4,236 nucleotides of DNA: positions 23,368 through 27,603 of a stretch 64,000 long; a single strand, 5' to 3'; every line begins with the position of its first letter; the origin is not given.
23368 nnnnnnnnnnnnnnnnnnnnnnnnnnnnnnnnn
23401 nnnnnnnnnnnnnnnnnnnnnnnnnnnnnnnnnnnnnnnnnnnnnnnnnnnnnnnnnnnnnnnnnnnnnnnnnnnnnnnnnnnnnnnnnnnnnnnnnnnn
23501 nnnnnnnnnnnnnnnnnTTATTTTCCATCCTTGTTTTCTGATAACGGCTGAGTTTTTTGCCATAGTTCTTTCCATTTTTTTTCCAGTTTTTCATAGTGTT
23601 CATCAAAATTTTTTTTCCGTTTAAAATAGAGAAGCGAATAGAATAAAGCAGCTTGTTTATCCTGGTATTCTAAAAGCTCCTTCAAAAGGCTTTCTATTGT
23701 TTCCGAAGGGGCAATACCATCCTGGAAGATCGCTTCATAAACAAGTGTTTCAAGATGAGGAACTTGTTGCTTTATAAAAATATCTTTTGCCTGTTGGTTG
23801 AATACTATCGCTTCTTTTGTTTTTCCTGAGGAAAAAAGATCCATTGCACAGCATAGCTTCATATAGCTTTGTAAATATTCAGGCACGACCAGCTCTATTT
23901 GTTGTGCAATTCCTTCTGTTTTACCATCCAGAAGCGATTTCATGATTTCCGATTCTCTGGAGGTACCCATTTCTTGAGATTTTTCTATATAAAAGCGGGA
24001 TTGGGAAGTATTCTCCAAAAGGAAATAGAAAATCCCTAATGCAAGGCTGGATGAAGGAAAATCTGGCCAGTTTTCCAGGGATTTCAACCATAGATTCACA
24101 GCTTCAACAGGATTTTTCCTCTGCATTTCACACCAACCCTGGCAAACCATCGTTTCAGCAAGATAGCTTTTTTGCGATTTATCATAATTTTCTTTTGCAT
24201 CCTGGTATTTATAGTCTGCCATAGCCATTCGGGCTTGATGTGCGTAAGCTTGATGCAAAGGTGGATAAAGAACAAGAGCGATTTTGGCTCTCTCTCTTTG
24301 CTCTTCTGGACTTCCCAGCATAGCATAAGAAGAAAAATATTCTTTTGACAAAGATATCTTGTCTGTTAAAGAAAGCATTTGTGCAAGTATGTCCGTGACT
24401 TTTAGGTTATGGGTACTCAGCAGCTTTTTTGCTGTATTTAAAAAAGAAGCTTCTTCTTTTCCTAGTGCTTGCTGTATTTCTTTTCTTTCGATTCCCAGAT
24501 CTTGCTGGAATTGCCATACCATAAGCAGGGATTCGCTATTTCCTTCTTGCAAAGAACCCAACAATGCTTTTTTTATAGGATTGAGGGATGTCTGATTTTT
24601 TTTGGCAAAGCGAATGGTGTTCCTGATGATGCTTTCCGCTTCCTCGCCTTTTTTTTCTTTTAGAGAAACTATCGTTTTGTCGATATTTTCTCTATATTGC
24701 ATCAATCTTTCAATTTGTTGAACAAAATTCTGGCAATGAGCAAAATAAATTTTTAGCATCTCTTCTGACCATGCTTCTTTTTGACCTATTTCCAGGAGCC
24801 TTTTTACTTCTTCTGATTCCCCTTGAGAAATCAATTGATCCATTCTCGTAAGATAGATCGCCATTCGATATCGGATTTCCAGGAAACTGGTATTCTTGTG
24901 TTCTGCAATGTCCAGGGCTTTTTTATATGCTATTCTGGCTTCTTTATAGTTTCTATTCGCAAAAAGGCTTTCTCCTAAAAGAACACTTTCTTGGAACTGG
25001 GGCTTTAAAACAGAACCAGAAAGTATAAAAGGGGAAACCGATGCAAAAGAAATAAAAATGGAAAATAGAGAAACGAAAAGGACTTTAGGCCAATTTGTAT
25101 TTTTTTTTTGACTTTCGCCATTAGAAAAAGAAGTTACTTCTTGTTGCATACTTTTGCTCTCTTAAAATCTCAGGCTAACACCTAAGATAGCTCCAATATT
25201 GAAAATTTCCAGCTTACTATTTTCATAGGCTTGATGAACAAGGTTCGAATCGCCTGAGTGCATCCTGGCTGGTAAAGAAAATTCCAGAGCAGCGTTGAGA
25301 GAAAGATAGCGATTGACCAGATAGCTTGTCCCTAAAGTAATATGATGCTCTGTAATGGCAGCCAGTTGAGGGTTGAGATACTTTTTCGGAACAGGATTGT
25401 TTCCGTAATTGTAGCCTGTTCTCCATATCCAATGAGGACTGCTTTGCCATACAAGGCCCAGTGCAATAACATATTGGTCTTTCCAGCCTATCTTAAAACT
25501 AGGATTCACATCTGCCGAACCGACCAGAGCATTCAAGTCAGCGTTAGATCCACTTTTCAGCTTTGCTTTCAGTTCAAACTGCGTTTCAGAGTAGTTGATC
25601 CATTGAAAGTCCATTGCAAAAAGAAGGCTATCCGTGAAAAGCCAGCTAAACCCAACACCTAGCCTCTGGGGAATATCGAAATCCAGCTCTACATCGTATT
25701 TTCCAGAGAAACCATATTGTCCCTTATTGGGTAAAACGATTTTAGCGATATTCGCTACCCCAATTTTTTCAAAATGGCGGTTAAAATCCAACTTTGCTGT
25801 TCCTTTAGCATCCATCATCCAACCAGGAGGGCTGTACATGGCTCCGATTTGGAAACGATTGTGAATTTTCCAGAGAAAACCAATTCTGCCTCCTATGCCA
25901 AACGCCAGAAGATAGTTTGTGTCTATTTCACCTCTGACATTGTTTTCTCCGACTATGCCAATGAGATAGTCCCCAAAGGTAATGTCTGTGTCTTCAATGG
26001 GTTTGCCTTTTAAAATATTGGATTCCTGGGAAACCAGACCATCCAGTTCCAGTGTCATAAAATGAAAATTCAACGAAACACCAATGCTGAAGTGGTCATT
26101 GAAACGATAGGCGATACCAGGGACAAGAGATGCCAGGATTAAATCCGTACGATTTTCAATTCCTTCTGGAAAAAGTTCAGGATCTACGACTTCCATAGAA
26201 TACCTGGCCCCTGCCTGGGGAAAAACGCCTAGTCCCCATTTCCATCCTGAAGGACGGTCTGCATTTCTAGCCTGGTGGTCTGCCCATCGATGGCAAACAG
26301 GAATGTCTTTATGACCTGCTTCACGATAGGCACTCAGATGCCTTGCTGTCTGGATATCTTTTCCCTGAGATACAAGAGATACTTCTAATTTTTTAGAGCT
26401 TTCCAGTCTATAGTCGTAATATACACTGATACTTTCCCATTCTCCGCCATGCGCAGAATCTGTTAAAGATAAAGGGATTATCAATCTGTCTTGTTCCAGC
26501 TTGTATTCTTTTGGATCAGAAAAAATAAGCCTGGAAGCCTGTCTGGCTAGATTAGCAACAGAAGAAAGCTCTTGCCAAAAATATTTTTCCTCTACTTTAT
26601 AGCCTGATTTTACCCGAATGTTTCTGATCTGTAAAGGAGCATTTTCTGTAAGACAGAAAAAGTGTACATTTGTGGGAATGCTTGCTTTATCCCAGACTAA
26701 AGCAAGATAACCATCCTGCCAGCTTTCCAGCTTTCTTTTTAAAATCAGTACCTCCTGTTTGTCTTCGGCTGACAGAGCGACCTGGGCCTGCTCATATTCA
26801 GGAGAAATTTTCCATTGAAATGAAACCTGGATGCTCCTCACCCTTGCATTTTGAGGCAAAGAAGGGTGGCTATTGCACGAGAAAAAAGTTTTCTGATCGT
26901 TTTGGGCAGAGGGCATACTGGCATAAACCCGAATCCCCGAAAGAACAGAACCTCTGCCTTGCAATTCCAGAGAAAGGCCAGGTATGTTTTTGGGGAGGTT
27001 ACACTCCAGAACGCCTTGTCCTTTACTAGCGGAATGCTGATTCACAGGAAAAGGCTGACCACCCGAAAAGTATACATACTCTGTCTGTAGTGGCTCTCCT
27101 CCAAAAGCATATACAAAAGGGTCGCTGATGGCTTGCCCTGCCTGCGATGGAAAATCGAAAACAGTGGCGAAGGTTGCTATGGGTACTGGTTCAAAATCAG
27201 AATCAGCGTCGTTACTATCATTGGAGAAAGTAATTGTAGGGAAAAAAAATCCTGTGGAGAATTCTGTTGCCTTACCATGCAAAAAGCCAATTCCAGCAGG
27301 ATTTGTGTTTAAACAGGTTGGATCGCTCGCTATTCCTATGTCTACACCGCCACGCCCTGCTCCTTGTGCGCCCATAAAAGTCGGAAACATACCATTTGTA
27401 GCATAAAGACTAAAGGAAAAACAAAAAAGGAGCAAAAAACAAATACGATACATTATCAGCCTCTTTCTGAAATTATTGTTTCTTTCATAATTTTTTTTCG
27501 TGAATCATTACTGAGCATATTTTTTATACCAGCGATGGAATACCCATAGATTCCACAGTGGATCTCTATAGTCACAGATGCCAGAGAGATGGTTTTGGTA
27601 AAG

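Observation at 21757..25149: Translationally coupled TPR / 97-aa / soluble MCP-signalling-domain / GAF operon with no CheA or CheW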

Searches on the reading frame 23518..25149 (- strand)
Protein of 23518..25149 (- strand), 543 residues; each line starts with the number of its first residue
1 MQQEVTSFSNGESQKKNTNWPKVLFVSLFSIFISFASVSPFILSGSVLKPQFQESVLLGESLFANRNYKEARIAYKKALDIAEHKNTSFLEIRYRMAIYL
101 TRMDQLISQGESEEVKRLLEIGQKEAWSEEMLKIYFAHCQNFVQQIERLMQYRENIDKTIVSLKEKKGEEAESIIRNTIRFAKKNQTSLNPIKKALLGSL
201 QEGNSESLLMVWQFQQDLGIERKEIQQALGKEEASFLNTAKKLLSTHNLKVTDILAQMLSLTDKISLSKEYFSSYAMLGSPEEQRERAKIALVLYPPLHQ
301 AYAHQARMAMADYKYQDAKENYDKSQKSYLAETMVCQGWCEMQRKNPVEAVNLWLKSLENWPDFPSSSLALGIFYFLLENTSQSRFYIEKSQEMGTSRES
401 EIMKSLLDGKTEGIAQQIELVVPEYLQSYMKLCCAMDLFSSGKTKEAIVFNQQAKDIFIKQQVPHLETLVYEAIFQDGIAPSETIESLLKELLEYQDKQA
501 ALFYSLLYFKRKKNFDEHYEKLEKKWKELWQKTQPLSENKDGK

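Call 4: search_protein_families(library=pfam, proteins=[window:23518-25149:-], max_evalue=0.1)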
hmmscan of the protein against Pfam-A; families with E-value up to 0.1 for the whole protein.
window:23518-25149:- (543 aa): 11 families
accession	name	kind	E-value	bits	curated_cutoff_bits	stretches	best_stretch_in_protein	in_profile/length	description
PF07719.23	TPR_2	-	4.4e-09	36.2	27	1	57-83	6-32/34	Tetratricopeptide repeat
PF13428.12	TPR_14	-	1.6e-06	28.7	23.5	0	56-81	5-30/44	Tetratricopeptide repeat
PF00515.34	TPR_1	-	6.4e-06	26.2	27.8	1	58-83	7-32/34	Tetratricopeptide repeat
PF13424.12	TPR_12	-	3e-05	24.6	30.1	1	57-83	8-34/77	Tetratricopeptide repeat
PF13432.12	TPR_16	-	0.00021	22.1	32.7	0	57-82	36-61/65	Tetratricopeptide repeat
PF13374.12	TPR_10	-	0.0094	16.4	27.5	0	58-83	8-33/42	Tetratricopeptide repeat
PF13181.12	TPR_8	-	0.027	15.1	25.7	1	57-83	6-32/34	Tetratricopeptide repeat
PF13414.12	TPR_11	-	0.038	14.1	26.8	0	59-81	1-23/42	TPR repeat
PF14559.12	TPR_19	-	0.065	14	25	0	62-100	1-35/68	Tetratricopeptide repeat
PF13174.12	TPR_6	-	0.086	14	26.3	0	57-79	5-27/33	Tetratricopeptide repeat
PF21064.2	Reovirus_L2_N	-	0.096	13.2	27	0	283-321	49-86/142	Reovirus core-spike protein lambda-2 (L2), N-terminal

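Call 8: search_protein_families(library=ncbifam, proteins=[window:23518-25149:-], max_evalue=0.01)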
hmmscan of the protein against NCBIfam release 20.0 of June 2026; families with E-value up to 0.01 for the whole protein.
window:23518-25149:- (543 aa): 0 families

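Call 72: search_protein_families(library=padloc, proteins=[window:23518-25149:-], max_evalue=0.01)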
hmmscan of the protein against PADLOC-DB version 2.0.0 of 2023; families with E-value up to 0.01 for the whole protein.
window:23518-25149:- (543 aa): 0 families

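Call 85: search_solved_structures(query=window:23521-25149:-, max_evalue=0.1)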
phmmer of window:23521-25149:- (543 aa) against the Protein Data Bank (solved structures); distinct sequences matched with E-value up to 0.1: 1.
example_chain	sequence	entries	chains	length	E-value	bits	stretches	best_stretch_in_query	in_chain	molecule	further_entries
3sz7_A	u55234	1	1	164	0.045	16.1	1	249-325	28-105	Hsc70 cochaperone (SGT)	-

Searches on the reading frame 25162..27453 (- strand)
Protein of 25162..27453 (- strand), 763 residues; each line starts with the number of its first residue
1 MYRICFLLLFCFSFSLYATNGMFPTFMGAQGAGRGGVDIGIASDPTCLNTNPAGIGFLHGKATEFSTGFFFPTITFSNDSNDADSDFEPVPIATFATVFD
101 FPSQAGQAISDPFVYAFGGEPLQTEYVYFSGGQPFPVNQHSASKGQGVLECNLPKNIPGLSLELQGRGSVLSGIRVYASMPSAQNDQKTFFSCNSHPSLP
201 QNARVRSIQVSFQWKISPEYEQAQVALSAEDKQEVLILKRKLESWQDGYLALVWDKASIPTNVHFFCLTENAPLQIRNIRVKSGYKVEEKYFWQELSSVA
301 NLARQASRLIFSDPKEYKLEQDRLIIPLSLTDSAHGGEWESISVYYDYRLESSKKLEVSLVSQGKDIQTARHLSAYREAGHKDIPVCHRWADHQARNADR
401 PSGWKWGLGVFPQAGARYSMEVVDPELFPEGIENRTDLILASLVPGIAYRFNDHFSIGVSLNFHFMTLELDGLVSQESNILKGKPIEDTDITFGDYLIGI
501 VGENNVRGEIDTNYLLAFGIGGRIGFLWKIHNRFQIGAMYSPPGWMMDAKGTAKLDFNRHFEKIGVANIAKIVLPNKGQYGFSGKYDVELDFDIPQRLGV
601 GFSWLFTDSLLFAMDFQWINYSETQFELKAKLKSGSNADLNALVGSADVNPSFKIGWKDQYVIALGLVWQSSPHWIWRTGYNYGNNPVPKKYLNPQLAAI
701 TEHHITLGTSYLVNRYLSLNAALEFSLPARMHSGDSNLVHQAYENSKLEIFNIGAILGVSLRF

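Call 4: search_protein_families(library=pfam, proteins=[window:25162-27453:-], max_evalue=0.1)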
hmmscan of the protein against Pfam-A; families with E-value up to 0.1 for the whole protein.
window:25162-27453:- (763 aa): 1 family
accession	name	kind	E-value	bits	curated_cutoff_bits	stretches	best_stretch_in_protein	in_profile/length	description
PF03349.22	Toluene_X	-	5.1e-25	88.2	29.7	1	404-727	106-383/421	Outer membrane protein transport protein (OMPP1/FadL/TodX)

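Call 8: search_protein_families(library=ncbifam, proteins=[window:25162-27453:-], max_evalue=0.01)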
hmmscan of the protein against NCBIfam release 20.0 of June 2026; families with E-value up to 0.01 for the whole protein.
window:25162-27453:- (763 aa): 3 families
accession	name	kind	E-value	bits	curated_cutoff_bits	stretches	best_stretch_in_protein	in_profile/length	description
NF053685.1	BamG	equivalog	1.2e-09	37.8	250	1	534-748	190-384/397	BamG family beta-barrel-assembly machinery protein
NF007988.0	PRK10716.1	equivalog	7.3e-09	34.8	585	1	432-725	142-403/435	long-chain fatty acid transporter FadL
NF050080.1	pilus_FilD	exception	0.00013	20.4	970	0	524-714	290-488/549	putative pilus system OmpP1/FadL family transporter FilD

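Call 72: search_protein_families(library=padloc, proteins=[window:25162-27453:-], max_evalue=0.01)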
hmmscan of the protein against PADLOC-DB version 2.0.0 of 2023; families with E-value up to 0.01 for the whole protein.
window:25162-27453:- (763 aa): 0 families
